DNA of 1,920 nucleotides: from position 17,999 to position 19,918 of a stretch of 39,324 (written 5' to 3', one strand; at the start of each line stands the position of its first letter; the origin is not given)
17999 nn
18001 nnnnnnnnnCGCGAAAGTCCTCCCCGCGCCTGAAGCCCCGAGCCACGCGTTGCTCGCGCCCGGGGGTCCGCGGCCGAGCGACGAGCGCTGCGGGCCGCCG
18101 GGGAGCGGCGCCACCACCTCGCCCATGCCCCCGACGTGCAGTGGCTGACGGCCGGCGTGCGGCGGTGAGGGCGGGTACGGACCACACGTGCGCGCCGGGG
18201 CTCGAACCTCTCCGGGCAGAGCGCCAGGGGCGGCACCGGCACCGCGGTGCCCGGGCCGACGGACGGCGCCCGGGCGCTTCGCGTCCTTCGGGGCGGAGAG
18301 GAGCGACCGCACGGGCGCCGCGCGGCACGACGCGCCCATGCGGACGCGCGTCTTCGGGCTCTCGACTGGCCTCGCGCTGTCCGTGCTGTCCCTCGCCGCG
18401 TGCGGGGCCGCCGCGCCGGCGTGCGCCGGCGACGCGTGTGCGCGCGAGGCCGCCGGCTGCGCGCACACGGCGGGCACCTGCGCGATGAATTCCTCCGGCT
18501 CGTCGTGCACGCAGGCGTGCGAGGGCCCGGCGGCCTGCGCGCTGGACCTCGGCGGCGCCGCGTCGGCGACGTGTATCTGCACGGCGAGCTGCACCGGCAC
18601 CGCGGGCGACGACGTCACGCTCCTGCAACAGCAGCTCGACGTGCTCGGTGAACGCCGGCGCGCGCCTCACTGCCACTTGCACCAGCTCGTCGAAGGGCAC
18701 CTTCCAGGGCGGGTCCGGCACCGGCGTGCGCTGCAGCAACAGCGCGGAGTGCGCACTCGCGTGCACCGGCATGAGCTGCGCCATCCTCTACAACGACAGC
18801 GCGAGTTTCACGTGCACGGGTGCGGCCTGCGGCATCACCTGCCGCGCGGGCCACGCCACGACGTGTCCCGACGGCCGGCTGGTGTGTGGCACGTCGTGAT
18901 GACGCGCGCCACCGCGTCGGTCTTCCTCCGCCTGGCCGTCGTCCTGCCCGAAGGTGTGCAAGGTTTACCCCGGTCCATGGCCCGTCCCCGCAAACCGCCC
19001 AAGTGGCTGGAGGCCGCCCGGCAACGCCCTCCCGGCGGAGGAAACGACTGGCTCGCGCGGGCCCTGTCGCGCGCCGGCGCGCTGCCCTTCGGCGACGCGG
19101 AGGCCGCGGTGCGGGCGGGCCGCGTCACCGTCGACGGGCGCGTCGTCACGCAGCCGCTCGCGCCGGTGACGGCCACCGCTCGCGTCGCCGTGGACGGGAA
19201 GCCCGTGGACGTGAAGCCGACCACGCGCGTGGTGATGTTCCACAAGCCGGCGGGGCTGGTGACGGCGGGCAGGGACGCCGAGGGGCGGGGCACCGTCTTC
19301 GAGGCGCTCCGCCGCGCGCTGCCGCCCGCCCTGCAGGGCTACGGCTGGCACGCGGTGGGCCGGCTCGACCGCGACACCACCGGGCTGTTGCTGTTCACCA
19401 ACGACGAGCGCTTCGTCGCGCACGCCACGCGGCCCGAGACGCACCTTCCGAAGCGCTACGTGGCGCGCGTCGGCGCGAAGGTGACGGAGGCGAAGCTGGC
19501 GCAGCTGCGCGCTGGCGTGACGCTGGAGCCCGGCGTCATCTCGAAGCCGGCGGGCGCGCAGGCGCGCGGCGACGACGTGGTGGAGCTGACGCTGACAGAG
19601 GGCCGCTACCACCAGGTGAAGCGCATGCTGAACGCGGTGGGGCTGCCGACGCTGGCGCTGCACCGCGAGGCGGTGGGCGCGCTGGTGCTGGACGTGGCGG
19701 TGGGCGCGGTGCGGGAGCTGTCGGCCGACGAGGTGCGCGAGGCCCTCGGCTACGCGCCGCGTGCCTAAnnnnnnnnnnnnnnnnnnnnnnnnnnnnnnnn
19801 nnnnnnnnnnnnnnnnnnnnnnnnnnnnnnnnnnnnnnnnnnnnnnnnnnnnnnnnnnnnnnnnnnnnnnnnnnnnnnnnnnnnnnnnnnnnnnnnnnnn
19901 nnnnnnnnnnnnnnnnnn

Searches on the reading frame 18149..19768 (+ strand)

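Call 45: search_protein_families(library=pfam, proteins=[window:18149-19768:+], max_evalue=0.001)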
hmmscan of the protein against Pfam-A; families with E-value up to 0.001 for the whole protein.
window:18149-19768:+ (539 aa): 2 families
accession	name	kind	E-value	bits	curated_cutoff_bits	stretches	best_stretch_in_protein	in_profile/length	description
PF00849.27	PseudoU_synth_2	-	2e-18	67.5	26.8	1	361-496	2-152/152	RNA pseudouridylate synthase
PF01479.30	S4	-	0.00014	22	22.8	0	302-341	3-43/48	S4 domain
